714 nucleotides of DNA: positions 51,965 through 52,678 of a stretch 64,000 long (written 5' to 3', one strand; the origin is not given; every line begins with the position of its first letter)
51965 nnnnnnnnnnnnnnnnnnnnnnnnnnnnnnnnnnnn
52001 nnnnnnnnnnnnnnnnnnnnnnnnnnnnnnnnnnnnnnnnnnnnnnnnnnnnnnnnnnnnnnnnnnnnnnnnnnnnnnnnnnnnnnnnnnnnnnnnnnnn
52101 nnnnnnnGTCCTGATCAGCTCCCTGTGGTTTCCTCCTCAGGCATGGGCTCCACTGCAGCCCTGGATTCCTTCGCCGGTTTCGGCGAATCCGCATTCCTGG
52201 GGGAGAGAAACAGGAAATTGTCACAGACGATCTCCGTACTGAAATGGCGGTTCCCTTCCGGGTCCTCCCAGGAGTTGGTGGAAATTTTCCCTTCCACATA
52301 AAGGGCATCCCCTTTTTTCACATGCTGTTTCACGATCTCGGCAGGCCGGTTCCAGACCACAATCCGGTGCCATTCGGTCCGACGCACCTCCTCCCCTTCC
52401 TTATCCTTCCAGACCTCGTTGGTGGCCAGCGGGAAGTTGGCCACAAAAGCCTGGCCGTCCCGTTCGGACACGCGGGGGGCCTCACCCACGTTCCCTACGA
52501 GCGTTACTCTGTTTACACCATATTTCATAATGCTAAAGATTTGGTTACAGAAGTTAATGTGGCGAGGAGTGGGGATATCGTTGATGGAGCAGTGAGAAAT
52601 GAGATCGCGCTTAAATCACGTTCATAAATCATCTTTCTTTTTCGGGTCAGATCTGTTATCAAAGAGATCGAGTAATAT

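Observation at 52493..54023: Tandem duplication of the ssb 5' end separating toxin-antitoxin cassettes: serial site-specific insertion that regenerates the target gene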

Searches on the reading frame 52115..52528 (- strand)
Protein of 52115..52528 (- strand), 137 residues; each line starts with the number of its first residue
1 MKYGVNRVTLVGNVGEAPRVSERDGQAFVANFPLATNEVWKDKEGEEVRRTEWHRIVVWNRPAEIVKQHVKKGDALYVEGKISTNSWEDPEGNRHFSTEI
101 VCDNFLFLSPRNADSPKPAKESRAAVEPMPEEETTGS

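Call 6: search_protein_families(library=pfam, proteins=[window:52115-52528:-], max_evalue=0.01)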
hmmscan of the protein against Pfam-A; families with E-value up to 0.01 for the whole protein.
window:52115-52528:- (137 aa): 2 families
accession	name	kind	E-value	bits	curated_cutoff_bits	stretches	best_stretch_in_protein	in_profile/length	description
PF00436.31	SSB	-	1.9e-31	108.6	26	1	5-108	1-104/104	Single-strand binding protein family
PF01336.31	tRNA_anti-codon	-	0.0057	17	27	1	55-103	30-70/75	OB-fold nucleic acid binding domain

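Call 20: find_encoding_contigs(protein=window:52115-52528:-, flank=10000, max_places=6)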
Protein window:52115-52528:- (137 aa): 5 contigs read that carry it; 5 places shown.
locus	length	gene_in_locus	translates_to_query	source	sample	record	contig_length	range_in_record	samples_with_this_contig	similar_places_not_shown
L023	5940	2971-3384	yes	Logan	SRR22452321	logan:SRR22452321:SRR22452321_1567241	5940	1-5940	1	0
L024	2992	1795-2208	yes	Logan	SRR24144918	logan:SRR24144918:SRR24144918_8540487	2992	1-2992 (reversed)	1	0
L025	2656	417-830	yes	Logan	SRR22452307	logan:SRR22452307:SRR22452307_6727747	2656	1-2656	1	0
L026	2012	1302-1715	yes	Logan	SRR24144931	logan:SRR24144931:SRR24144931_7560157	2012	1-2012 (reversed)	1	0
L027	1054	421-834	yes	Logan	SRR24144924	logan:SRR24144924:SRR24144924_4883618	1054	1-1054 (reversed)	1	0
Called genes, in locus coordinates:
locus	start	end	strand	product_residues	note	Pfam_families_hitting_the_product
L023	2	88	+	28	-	?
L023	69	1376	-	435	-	-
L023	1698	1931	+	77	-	PF22180:RH3_dom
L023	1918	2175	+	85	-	PF05016:ParE_toxin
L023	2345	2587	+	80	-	-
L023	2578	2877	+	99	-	PF05016:ParE_toxin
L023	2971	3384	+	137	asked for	PF00436:SSB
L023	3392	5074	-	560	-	-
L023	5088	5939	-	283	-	?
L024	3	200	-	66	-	?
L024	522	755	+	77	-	PF22180:RH3_dom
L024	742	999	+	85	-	PF05016:ParE_toxin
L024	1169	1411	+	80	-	-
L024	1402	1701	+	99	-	PF05016:ParE_toxin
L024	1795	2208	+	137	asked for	PF00436:SSB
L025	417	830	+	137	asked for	PF00436:SSB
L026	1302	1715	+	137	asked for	PF00436:SSB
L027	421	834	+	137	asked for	PF00436:SSB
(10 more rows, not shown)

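Call 25: find_homologous_proteins(query=window:52115-52528:-, max_evalue=1e-20)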
Query window:52115-52528:- (137 aa): 1593 proteins with E <= 1e-20 among 2170 candidates; the best 120 are listed.
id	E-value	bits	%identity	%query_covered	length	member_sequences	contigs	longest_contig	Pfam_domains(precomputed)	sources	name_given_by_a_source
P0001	2.4e-70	253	83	98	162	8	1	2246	PF00436.32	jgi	-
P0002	2.6e-66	240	86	89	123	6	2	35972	PF00436.32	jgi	jgi:single-strand DNA-binding protein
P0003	3.9e-66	239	87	88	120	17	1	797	PF00436.32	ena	-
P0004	4.0e-65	236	87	85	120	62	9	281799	PF00436.32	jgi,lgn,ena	-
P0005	9.6e-65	235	89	83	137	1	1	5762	PF00436.32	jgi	-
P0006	6.8e-64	232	89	81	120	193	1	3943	PF00436.32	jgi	jgi:single-strand DNA-binding protein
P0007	1.2e-63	231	85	85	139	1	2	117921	PF00436.32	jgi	-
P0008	1.6e-63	231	88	82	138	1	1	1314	PF00436.32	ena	-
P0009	1.7e-63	231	89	81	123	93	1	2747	PF00436.32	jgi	jgi:single-strand DNA-binding protein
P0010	2.5e-63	230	85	85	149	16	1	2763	PF00436.32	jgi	jgi:single-strand DNA-binding protein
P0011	2.8e-63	230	88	82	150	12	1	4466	PF00436.32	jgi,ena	-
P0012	3.6e-63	230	88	82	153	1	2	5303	PF00436.32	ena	-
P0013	1.0e-62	228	86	82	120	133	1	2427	PF00436.32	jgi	jgi:single-strand DNA-binding protein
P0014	2.6e-62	227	88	81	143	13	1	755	PF00436.32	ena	-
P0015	2.6e-62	227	84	85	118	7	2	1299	PF00436.32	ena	-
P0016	3.4e-62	227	83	85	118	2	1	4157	PF00436.32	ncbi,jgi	-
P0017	3.7e-62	226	86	81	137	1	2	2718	PF00436.32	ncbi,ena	-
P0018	3.7e-62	226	87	81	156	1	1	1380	PF00436.32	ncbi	-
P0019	4.5e-62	226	84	85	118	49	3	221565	PF00436.32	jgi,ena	jgi:single-strand DNA-binding protein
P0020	4.9e-61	223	79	91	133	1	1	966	PF00436.32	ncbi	-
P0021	5.5e-61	223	82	83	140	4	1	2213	PF00436.32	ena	-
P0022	1.0e-60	222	84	82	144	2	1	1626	PF00436.32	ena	-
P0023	1.3e-60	221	81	85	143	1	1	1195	PF00436.32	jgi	jgi:single-strand DNA-binding protein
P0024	1.4e-60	221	85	82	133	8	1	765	PF00436.32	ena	-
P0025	2.5e-60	221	80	85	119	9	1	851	PF00436.32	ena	-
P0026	4.0e-60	220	79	89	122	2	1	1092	PF00436.32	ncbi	-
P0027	5.8e-60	219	79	87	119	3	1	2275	PF00436.32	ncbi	-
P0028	1.1e-59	218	80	83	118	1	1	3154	PF00436.32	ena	-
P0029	1.6e-59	218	79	83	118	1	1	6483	PF00436.32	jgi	-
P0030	1.6e-59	218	80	83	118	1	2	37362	PF00436.32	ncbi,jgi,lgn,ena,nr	ncbi:MAG: single-stranded DNA-binding protein [Bacteroidales bacterium]|nr:single-stranded DNA-bindi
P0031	2.3e-59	217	74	94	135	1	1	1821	PF00436.32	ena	-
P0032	5.9e-59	216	82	82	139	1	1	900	PF00436.32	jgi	jgi:single-strand DNA-binding protein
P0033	2.2e-58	214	82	82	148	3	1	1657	PF00436.32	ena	-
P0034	2.2e-58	214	81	82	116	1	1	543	PF00436.32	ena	-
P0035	2.5e-58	214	82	81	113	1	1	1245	PF00436.32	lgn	-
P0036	3.9e-58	213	82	82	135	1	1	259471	PF00436.32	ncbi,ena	-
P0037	4.3e-58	213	83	82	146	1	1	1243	PF00436.32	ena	-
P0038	4.3e-58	213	84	82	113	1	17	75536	PF00436.32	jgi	jgi:single-strand DNA-binding protein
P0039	5.2e-58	213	76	87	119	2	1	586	PF00436.32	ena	-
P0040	9.7e-58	212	82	82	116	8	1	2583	PF00436.32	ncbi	-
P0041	1.2e-57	212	73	88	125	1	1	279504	PF00436.32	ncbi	ncbi:MAG: single-stranded DNA-binding protein [Bacteroidales bacterium]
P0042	2.0e-57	211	80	81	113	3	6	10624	PF00436.32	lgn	-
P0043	3.2e-57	211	79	83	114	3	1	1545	PF00436.32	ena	-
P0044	5.3e-57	210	77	83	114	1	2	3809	PF00436.32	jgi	-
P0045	6.1e-57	210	83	81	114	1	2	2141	PF00436.32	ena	-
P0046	2.8e-56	207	79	82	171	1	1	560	PF00436.32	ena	-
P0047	8.5e-55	203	83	77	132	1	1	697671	PF00436.32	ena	-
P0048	3.7e-54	201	77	82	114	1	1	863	PF00436.32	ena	-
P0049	1.0e-53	199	81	77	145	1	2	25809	PF00436.32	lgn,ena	-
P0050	2.9e-52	194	72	82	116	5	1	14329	PF00436.32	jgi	-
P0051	4.4e-52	194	73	82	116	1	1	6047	PF00436.32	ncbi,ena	-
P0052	9.0e-52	193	74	83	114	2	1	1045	PF00436.32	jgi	-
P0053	9.1e-52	193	77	78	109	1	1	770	PF00436.32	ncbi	-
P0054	3.1e-51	191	70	82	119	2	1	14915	PF00436.32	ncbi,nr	ncbi:MAG: single-stranded DNA-binding protein [Bacteroidetes bacterium]|nr:MAG: single-stranded DNA-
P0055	6.6e-51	190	70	89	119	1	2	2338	PF00436.32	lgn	-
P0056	1.8e-50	189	70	83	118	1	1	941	PF00436.32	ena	-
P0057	2.4e-49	185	77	76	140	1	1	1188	PF00436.32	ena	-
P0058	2.9e-49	185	70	81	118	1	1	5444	PF00436.32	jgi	-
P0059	8.7e-48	180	81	69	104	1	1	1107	PF00436.32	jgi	jgi:single-strand DNA-binding protein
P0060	9.2e-47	177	67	82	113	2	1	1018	PF00436.32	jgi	-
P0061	3.5e-46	175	70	81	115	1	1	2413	PF00436.32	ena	-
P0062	8.9e-46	173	63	85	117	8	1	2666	PF00436.32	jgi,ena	-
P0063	1.4e-45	173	67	82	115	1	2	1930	PF00436.32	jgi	jgi:single-strand DNA-binding protein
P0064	1.9e-45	172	67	82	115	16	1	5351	PF00436.32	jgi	jgi:single-strand DNA-binding protein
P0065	3.8e-45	171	68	82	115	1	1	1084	PF00436.32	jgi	jgi:single-strand DNA-binding protein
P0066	9.5e-45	170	66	82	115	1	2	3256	PF00436.32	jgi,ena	-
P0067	1.4e-44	170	65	80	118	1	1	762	PF00436.32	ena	-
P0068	3.7e-44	168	73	72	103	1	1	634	PF00436.32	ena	-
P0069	7.4e-44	167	59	84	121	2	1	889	PF00436.32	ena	-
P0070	1.3e-43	166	59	85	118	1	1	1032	PF00436.32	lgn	-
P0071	1.9e-43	166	64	83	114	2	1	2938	PF00436.32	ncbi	-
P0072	2.1e-43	166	66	82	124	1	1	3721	PF00436.32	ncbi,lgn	-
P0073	2.2e-43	166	65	82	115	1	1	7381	PF00436.32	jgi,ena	jgi:single-strand DNA-binding protein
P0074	2.5e-43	165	60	82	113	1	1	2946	PF00436.32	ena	-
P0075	2.8e-43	165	65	82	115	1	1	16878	PF00436.32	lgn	-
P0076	3.4e-43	165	67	79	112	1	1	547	PF00436.32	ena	-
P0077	5.4e-43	164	63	82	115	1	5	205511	PF00436.32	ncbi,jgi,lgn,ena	-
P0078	7.9e-43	164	63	82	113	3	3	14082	PF00436.32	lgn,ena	-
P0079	9.2e-43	164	67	80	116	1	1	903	PF00436.32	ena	-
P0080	2.7e-42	162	63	82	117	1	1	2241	PF00436.32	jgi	jgi:single-strand DNA-binding protein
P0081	2.9e-42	162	60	82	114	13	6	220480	PF00436.32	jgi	-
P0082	3.1e-42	162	82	61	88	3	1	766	PF00436.32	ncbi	-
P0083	3.3e-42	162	63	83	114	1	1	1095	PF00436.32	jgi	-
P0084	4.8e-42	161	64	82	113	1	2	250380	PF00436.32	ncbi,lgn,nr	ncbi:MAG: single-stranded DNA-binding protein [Bacteroidales bacterium]|nr:single-stranded DNA-bindi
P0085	6.2e-42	161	60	82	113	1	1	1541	PF00436.32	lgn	-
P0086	8.1e-42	161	63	82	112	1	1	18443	PF00436.32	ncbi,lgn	-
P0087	3.0e-41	159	59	83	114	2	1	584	PF00436.32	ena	-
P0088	3.6e-41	159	63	82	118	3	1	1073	PF00436.32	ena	-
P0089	5.0e-41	158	61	83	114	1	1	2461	PF00436.32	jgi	jgi:single-strand DNA-binding protein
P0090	6.6e-41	158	59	81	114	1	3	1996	PF00436.32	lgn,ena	-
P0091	7.5e-41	157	63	82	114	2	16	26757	PF00436.32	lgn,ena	-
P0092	7.6e-41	157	60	82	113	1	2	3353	PF00436.32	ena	-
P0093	1.1e-40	157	65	79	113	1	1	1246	PF00436.32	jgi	jgi:single-strand DNA-binding protein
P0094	1.1e-40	157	60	81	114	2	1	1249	PF00436.32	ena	-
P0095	1.6e-40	156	60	82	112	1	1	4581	PF00436.32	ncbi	ncbi:MAG: single-stranded DNA-binding protein [Bacteroidota bacterium]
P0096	1.7e-40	156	60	84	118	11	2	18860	PF00436.32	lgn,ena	-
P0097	1.8e-40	156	62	81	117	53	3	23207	PF00436.32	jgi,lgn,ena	-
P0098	1.9e-40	156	59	83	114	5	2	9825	PF00436.32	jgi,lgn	jgi:single-strand DNA-binding protein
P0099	2.7e-40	156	62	81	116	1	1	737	PF00436.32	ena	-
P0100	3.2e-40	155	61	82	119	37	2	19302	PF00436.32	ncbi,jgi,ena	jgi:single-strand DNA-binding protein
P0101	3.7e-40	155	59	88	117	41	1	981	PF00436.32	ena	-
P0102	3.8e-40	155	61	83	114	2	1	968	PF00436.32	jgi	jgi:single-strand DNA-binding protein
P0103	4.4e-40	155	59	82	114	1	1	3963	PF00436.32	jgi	jgi:single-strand DNA-binding protein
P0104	7.8e-40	154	61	82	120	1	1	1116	PF00436.32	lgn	-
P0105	8.5e-40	154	90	56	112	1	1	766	PF00436.32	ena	-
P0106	8.6e-40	154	62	82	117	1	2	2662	PF00436.32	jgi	jgi:single-strand DNA-binding protein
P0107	8.7e-40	154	59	82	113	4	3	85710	PF00436.32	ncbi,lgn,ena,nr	ncbi:MAG: single-stranded DNA-binding protein [Bacteroidales bacterium]|nr:single-stranded DNA-bindi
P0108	1.1e-39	154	61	82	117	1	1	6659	PF00436.32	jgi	-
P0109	1.1e-39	154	55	99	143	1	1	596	PF00436.32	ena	-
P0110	1.5e-39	153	62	82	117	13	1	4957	PF00436.32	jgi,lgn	jgi:single-strand DNA-binding protein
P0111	1.5e-39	153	61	81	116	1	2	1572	PF00436.32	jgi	-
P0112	1.7e-39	153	58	82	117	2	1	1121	PF00436.32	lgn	-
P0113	1.8e-39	153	61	82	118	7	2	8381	PF00436.32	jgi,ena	-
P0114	3.6e-39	152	56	80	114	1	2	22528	PF00436.32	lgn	-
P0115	5.6e-39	151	61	80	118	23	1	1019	PF00436.32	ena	-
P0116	6.9e-39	151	61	81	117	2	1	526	PF00436.32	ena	-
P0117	9.3e-39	151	61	82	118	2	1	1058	PF00436.32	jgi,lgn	-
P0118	1.7e-38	150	59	82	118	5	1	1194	PF00436.32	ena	-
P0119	2.2e-38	149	57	83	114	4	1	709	PF00436.32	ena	-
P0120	7.5e-38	148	58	82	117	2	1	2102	PF00436.32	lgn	-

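Call 26: find_encoding_contigs(protein=P0004, flank=10000, max_places=10)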
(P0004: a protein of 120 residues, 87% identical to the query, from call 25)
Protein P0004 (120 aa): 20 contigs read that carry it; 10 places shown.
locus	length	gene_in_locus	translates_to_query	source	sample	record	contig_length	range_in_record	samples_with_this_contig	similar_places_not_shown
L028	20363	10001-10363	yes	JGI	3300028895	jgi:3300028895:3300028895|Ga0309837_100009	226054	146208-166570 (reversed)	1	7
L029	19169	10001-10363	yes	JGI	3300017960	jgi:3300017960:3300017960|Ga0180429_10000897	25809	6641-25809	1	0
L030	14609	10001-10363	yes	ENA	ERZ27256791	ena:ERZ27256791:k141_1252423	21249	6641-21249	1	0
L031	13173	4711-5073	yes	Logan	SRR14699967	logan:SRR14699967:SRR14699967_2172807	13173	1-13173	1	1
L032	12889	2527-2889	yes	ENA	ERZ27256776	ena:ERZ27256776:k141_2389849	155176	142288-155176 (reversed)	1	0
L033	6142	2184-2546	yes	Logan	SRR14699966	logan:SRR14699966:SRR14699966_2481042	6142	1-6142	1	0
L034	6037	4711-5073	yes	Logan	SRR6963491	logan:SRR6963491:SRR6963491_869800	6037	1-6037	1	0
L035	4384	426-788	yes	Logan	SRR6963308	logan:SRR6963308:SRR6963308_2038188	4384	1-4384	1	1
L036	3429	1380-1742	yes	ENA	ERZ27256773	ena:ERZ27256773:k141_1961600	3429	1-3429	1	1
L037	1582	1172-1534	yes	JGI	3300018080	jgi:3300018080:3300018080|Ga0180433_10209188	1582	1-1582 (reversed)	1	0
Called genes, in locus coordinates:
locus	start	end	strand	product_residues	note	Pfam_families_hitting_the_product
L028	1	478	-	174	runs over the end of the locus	PF13302:Acetyltransf_3 (weak), PF13673:Acetyltransf_10, PF00583:Acetyltransf_1, PF13508:Acetyltransf_7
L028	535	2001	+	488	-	PF13442:Cytochrome_CBB3, PF07995:GSDH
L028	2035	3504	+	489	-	-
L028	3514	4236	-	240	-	-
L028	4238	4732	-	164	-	PF04542:Sigma70_r2, PF08281:Sigma70_r4_2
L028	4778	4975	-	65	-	-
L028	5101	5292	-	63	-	PF00313:CSD, PF08206:OB_RNB (weak)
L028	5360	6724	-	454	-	PF09471:Peptidase_M64, PF18962:Por_Secre_tail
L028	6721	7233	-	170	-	-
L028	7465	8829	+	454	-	PF02746:MR_MLE_N, PF13378:MR_MLE_C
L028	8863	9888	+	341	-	PF00248:Aldo_ket_red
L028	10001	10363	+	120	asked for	PF00436:SSB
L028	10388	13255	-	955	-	PF02347:GDC-P, PF00266:Aminotran_5 (weak), PF21478:GcvP2_C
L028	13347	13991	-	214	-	PF00753:Lactamase_B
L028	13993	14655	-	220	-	PF01135:PCMT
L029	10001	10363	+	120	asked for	PF00436:SSB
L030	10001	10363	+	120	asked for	PF00436:SSB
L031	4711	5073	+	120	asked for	PF00436:SSB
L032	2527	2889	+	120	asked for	PF00436:SSB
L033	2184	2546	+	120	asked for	PF00436:SSB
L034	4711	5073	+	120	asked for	PF00436:SSB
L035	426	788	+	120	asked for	PF00436:SSB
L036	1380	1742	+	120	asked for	PF00436:SSB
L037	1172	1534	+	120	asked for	PF00436:SSB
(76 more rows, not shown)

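Call 27: find_encoding_contigs(protein=P0038, flank=10000, max_places=10)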
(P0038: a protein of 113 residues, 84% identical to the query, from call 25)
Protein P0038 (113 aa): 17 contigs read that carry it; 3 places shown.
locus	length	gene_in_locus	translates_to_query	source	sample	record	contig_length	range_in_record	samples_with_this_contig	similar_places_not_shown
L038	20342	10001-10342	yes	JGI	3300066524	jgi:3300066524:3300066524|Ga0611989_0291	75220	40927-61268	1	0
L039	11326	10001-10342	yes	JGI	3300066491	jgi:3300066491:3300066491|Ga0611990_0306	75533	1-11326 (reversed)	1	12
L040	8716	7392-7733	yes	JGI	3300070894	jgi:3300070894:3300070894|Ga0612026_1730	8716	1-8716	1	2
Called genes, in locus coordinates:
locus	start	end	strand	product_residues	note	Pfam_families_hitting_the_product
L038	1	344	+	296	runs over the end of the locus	-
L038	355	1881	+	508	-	PF03837:RecT (faint)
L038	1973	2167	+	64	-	-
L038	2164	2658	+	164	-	-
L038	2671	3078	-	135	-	-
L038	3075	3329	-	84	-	-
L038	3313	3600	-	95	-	-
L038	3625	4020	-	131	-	-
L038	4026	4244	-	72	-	-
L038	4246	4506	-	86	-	-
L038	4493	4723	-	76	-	-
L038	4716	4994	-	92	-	-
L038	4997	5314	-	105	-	-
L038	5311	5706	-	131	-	-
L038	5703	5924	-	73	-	-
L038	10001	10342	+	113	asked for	PF00436:SSB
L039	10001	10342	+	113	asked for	PF00436:SSB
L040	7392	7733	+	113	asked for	PF00436:SSB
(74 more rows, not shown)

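Call 71: find_encoding_contigs(protein=P0041, flank=10000, max_places=1)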
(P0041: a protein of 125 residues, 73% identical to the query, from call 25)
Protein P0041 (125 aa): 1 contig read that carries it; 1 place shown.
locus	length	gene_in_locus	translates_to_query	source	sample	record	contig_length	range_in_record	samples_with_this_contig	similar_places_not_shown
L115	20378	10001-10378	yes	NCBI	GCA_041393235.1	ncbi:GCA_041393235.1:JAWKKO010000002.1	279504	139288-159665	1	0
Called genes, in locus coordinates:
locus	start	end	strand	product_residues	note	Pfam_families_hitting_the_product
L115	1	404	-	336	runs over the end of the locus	PF01261:AP_endonuc_2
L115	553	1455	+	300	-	PF01261:AP_endonuc_2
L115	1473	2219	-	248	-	PF07661:MORN_2 (faint)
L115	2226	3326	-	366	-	PF01757:Acyl_transf_3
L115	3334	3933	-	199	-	PF13606:Ank_3 (faint), PF12796:Ank_2, PF13637:Ank_4, PF13857:Ank_5, PF00023:Ank (weak)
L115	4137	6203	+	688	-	PF00165:HTH_AraC (faint), PF12833:HTH_18, PF13428:TPR_14 (faint), PF14559:TPR_19 (faint), PF00515:TPR_1 (faint), PF13181:TPR_8 (faint), PF13431:TPR_17 (faint)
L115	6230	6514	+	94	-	-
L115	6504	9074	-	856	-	PF00989:PAS, PF08447:PAS_3, PF08448:PAS_4, PF13426:PAS_9, PF00512:HisKA, PF02518:HATPase_c, PF00072:Response_reg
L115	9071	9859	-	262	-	PF00497:SBP_bac_3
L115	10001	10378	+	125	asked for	PF00436:SSB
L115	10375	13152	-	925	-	PF02347:GDC-P, PF01212:Beta_elim_lyase (weak), PF00266:Aminotran_5 (weak), PF21478:GcvP2_C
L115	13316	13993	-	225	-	PF00753:Lactamase_B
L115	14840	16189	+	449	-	PF13727:CoA_binding_3, PF02397:Bac_transf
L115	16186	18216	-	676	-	PF01432:Peptidase_M3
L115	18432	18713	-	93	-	PF00166:Cpn10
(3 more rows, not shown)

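Call 72: find_encoding_contigs(protein=P0084, flank=10000, max_places=1)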
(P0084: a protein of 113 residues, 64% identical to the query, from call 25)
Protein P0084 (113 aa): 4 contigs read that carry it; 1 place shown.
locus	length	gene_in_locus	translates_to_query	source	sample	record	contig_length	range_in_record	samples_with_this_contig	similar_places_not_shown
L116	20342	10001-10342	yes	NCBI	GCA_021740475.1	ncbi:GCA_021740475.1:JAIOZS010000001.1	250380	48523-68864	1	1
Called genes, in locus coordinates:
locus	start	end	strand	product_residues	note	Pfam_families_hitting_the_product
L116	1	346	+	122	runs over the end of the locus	-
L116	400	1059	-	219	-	-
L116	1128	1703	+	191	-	PF10469:AKAP7_NLS, PF02834:LigT_PEase, PF13563:2_5_RNA_ligase2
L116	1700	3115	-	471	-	PF13727:CoA_binding_3, PF02397:Bac_transf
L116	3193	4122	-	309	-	-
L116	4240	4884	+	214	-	PF01135:PCMT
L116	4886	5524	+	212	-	PF00753:Lactamase_B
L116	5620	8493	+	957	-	PF02347:GDC-P, PF00266:Aminotran_5 (faint), PF02347:GDC-P, PF21478:GcvP2_C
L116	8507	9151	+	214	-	PF04542:Sigma70_r2 (weak)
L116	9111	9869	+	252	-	-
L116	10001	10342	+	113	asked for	PF00436:SSB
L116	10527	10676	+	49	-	-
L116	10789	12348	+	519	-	PF01039:Carboxyl_trans, PF03255:ACCA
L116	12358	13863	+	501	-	PF00289:Biotin_carb_N, PF02222:ATP-grasp, PF02786:CPSase_L_D2, PF07478:Dala_Dala_lig_C, PF02785:Biotin_carb_C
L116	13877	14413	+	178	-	PF25917:BSH_RND (faint), PF00364:Biotin_lipoyl, PF25984:BSH_YknX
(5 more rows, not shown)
